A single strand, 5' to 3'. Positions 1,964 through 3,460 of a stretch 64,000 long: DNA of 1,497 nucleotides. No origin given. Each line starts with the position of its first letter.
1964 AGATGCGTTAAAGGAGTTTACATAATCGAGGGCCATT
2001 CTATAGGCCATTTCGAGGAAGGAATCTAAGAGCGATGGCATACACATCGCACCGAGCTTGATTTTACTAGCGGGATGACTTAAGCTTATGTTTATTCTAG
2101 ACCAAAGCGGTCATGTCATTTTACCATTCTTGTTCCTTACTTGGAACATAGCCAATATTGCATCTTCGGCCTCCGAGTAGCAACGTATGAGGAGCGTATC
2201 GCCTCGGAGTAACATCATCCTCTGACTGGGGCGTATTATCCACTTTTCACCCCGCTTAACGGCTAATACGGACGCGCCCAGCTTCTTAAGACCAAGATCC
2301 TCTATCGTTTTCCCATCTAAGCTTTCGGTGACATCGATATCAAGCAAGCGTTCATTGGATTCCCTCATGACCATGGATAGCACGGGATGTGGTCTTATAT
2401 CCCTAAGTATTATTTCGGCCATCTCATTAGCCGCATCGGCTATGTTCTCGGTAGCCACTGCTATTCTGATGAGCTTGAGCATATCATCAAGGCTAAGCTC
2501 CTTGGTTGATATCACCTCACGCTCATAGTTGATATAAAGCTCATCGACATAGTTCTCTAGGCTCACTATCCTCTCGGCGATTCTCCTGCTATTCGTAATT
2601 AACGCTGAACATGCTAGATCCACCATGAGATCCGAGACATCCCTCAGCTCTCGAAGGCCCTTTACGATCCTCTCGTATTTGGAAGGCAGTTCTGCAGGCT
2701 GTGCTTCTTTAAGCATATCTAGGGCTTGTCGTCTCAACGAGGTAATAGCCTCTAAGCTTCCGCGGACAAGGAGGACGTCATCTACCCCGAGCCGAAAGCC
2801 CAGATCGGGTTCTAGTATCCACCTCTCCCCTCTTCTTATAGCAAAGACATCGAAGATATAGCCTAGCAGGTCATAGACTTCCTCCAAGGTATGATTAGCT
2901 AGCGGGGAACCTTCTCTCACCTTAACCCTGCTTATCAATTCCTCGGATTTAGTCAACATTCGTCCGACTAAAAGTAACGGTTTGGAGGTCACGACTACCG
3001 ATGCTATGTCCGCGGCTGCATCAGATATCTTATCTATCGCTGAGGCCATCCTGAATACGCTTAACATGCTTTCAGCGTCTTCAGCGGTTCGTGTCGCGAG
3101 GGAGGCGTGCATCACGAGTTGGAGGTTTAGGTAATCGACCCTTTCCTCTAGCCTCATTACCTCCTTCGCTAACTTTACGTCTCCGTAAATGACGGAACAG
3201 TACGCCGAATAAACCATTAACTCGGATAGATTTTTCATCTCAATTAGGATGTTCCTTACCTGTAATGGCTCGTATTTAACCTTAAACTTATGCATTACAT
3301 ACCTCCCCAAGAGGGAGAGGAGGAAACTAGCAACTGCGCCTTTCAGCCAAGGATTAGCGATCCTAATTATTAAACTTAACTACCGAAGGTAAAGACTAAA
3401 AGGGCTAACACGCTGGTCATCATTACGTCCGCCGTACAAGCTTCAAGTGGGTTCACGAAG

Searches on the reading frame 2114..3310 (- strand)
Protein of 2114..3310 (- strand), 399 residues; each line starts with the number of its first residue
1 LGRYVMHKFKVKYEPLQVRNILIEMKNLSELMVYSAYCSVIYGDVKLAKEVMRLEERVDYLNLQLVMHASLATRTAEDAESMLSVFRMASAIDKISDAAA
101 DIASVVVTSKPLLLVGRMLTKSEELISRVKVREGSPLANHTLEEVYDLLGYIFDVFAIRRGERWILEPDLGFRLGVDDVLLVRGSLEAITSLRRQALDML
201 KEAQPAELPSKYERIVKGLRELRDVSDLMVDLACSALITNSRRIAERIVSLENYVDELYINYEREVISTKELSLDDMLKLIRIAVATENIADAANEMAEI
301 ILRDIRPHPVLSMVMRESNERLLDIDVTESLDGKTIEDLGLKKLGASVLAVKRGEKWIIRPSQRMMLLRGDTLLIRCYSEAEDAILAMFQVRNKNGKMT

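Call 74: search_protein_families(library=pfam, proteins=[window:2114-3310:-], max_evalue=0.00001)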
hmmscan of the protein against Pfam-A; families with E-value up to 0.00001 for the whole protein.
window:2114-3310:- (399 aa): 2 families
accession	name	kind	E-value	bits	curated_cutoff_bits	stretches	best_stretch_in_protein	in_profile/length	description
PF02080.26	TrkA_C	-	4.5e-21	75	27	2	327-389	8-70/71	TrkA-C domain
PF01895.24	PhoU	-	6.3e-19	68.6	23.5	2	22-105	1-88/89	PhoU domain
